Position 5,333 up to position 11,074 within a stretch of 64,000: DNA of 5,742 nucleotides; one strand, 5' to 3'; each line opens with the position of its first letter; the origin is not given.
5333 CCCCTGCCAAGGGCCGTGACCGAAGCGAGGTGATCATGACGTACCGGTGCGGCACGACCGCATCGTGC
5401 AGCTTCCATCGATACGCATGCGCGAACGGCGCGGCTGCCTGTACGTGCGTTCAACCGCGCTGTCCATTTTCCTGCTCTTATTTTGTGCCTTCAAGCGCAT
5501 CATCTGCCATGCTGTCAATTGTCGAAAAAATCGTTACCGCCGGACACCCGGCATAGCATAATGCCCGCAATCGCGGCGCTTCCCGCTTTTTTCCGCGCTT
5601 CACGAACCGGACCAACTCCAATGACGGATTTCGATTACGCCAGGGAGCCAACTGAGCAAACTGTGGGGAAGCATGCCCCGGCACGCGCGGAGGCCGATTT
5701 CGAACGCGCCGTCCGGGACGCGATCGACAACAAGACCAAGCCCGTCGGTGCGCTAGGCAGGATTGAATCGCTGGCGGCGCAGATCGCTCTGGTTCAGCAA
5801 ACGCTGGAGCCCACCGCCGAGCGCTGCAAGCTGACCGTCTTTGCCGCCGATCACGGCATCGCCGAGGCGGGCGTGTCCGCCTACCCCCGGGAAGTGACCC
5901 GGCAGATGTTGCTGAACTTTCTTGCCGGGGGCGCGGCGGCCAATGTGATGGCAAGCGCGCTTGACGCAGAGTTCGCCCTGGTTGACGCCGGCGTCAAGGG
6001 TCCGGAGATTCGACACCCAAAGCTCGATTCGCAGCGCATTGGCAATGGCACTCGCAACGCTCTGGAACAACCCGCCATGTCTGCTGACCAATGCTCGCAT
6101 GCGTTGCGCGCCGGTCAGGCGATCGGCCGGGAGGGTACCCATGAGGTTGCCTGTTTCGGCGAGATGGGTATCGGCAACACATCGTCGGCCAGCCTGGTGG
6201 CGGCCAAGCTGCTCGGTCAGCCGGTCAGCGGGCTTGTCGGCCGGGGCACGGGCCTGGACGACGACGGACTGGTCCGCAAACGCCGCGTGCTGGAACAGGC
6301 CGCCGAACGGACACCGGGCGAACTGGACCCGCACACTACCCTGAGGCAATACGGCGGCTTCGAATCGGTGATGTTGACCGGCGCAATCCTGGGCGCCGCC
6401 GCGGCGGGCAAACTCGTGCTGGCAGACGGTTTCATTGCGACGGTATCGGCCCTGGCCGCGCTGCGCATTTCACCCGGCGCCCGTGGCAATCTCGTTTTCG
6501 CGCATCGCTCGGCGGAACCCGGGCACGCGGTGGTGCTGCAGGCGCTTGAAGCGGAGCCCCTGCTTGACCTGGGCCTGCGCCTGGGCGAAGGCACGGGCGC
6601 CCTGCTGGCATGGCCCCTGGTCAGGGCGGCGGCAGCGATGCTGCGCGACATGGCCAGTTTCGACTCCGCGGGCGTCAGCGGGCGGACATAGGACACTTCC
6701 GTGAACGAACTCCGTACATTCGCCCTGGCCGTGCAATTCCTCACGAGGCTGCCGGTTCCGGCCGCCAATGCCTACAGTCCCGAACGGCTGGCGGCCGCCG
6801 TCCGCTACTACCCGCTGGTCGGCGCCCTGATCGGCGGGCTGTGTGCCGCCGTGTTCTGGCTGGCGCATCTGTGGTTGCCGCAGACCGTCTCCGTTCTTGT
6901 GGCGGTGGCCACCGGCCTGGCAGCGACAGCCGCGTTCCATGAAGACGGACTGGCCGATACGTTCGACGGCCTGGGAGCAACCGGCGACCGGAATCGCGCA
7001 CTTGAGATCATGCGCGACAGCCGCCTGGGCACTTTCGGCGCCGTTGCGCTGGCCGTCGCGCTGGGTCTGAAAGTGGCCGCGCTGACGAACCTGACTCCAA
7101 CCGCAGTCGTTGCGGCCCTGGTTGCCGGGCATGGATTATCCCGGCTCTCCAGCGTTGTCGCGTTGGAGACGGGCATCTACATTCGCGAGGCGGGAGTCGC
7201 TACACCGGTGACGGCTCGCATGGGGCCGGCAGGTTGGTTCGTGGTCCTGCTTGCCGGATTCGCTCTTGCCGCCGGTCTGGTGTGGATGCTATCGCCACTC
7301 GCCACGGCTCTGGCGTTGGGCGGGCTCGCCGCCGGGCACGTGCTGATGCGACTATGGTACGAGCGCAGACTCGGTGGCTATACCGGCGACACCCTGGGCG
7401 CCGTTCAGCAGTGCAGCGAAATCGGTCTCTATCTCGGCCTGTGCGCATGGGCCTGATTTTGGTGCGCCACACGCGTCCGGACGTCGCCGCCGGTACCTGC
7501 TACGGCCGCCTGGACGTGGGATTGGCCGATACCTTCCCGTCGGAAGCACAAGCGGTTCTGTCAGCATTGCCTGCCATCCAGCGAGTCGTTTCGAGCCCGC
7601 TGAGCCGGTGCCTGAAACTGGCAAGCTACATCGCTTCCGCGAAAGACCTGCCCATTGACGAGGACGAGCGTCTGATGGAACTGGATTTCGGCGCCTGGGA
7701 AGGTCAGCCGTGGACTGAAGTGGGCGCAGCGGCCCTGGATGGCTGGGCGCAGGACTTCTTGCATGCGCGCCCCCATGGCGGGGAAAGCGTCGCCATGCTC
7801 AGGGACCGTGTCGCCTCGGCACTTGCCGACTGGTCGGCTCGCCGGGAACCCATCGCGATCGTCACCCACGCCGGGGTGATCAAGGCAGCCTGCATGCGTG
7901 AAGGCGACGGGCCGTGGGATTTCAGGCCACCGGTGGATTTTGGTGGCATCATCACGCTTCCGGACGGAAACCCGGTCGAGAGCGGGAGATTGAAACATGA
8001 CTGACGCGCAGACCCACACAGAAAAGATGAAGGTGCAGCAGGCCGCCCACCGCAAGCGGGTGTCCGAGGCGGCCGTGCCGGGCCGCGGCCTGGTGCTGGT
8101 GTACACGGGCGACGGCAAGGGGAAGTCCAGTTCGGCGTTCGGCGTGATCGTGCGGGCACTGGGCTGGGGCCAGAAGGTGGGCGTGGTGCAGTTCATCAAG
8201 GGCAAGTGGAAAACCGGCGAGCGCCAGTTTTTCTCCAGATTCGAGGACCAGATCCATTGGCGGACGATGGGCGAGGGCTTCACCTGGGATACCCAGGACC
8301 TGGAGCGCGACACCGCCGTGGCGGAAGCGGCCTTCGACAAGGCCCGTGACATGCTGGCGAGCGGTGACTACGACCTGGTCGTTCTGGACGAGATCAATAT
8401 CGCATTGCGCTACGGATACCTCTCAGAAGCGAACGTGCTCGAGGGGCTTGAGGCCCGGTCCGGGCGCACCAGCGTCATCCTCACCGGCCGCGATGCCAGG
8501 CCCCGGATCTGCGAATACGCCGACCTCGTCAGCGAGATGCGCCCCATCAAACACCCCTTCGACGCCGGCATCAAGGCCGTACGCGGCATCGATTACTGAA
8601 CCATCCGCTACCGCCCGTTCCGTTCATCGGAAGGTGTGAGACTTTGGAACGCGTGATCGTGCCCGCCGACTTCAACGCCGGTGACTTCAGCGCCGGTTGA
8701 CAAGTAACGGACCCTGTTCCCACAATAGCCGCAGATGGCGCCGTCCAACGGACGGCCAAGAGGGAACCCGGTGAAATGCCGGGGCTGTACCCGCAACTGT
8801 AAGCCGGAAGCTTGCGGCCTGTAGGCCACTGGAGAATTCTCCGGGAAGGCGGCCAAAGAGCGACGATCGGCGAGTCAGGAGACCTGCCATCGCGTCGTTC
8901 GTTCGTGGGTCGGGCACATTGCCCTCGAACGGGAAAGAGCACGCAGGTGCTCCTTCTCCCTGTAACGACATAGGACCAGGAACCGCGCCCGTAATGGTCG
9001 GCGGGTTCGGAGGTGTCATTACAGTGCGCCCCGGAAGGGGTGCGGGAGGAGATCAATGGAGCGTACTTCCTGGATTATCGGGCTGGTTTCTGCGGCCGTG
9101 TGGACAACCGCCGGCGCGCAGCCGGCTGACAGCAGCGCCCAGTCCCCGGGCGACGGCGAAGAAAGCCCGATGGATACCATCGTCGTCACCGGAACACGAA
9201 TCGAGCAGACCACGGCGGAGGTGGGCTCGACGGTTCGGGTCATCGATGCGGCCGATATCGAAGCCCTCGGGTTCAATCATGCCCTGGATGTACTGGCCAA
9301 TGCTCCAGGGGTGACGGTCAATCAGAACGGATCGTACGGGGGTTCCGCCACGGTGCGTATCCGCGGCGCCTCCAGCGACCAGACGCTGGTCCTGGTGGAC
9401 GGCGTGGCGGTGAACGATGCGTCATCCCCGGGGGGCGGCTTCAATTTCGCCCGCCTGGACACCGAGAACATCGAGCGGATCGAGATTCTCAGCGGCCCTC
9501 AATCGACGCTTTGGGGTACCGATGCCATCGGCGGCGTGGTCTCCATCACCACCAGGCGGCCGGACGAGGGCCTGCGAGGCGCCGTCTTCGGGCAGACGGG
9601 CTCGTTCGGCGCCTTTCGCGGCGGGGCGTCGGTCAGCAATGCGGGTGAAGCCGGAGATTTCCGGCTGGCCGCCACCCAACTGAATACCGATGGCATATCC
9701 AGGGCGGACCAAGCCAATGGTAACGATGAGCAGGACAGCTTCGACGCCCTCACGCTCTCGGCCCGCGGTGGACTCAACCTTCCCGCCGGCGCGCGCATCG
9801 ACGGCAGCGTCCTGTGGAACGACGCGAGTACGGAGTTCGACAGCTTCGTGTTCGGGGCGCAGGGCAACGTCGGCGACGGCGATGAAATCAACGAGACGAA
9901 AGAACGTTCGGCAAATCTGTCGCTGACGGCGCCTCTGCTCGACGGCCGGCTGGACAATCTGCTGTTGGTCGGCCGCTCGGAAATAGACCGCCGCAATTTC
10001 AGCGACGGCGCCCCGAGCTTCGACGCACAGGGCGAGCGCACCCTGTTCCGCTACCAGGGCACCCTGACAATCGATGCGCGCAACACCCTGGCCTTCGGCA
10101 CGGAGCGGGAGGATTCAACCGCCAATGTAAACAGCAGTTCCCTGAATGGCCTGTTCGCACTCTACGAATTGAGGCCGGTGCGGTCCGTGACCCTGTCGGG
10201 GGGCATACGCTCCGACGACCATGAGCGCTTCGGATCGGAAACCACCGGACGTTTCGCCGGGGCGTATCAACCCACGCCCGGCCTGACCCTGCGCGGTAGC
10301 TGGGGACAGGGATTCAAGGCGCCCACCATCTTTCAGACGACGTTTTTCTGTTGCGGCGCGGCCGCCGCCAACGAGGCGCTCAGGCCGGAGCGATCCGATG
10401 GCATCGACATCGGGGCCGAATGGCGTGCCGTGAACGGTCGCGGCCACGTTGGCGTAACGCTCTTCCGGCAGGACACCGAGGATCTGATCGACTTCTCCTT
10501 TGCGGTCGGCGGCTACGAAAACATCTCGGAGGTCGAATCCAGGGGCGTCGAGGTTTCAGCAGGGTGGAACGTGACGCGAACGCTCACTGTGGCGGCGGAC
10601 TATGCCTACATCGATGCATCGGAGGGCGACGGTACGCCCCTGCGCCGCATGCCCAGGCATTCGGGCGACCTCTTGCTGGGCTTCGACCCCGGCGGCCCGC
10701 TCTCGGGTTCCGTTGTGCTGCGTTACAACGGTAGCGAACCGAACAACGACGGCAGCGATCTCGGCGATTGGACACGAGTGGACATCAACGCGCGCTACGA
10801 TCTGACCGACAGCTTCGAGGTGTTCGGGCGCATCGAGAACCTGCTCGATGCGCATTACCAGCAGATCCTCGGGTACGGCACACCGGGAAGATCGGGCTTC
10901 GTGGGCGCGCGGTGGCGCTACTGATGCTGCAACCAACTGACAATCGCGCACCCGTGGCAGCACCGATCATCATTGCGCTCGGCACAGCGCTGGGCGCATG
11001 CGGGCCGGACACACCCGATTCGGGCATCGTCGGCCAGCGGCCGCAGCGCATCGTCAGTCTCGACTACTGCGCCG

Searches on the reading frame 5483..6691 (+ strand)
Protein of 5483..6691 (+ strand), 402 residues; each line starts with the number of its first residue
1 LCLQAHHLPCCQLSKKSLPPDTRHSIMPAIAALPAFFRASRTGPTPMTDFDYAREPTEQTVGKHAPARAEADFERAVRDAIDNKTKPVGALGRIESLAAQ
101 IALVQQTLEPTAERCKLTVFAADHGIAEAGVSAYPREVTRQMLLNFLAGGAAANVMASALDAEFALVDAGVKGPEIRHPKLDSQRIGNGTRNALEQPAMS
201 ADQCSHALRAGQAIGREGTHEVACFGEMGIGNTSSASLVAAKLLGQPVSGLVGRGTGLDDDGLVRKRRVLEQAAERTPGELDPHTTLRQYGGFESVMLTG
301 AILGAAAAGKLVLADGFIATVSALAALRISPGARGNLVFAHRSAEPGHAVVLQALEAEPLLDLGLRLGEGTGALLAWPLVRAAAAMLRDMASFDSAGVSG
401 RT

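Call 50: search_protein_families(library=pfam, proteins=[window:5483-6691:+], max_evalue=0.00001)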
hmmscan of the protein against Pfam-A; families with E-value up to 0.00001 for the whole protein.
window:5483-6691:+ (402 aa): 1 family
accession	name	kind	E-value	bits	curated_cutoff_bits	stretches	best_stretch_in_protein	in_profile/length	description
PF02277.22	DBI_PRT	-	1.3e-116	389.9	22.6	1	69-398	4-329/329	Phosphoribosyltransferase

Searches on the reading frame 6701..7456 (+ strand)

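Call 50: search_protein_families(library=pfam, proteins=[window:6701-7456:+], max_evalue=0.00001)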
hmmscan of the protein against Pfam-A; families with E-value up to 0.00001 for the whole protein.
window:6701-7456:+ (251 aa): 1 family
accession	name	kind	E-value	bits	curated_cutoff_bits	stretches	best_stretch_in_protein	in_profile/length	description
PF02654.20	CobS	-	7.1e-51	173.7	23.2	1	10-245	1-207/207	Cobalamin-5-phosphate synthase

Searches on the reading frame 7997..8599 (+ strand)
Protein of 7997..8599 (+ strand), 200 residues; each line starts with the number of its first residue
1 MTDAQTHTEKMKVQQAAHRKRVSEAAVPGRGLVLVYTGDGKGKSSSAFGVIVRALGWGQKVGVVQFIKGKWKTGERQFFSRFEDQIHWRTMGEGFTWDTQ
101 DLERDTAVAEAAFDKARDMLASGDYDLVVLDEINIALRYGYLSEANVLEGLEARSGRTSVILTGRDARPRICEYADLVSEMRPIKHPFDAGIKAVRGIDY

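Call 50: search_protein_families(library=pfam, proteins=[window:7997-8599:+], max_evalue=0.00001)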
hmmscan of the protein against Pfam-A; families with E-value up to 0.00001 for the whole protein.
window:7997-8599:+ (200 aa): 1 family
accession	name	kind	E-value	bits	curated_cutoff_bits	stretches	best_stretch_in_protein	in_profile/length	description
PF02572.21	CobA_CobO_BtuR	-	1.8e-65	220.8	25.7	1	30-200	2-172/172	ATP:corrinoid adenosyltransferase BtuR/CobO/CobP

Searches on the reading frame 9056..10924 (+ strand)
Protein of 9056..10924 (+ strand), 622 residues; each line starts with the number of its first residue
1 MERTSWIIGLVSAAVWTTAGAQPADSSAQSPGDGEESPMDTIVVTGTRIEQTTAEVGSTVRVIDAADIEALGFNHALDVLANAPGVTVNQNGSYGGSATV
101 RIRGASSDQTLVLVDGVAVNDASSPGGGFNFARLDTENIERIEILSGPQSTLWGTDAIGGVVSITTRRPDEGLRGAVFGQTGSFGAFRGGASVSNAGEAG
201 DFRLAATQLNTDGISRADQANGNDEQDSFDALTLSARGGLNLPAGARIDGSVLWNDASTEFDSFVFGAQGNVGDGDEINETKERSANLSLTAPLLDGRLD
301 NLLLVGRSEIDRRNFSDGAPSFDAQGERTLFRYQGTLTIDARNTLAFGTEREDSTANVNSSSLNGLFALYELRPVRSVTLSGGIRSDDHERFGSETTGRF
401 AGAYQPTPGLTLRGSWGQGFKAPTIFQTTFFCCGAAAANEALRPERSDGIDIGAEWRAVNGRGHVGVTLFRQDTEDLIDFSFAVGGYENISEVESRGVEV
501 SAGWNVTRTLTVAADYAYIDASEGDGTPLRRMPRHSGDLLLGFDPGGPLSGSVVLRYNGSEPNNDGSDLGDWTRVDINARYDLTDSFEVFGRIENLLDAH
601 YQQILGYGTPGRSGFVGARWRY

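Call 50: search_protein_families(library=pfam, proteins=[window:9056-10924:+], max_evalue=0.00001)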
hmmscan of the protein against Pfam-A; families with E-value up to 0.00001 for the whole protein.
window:9056-10924:+ (622 aa): 2 families
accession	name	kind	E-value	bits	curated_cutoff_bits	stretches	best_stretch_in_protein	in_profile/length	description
PF00593.30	TonB_dep_Rec_b-barrel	-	4.6e-46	159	27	1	197-596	34-436/436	TonB dependent receptor-like, beta-barrel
PF07715.20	Plug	-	1.7e-27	96.5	23.9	1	54-161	3-107/107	TonB-dependent Receptor Plug Domain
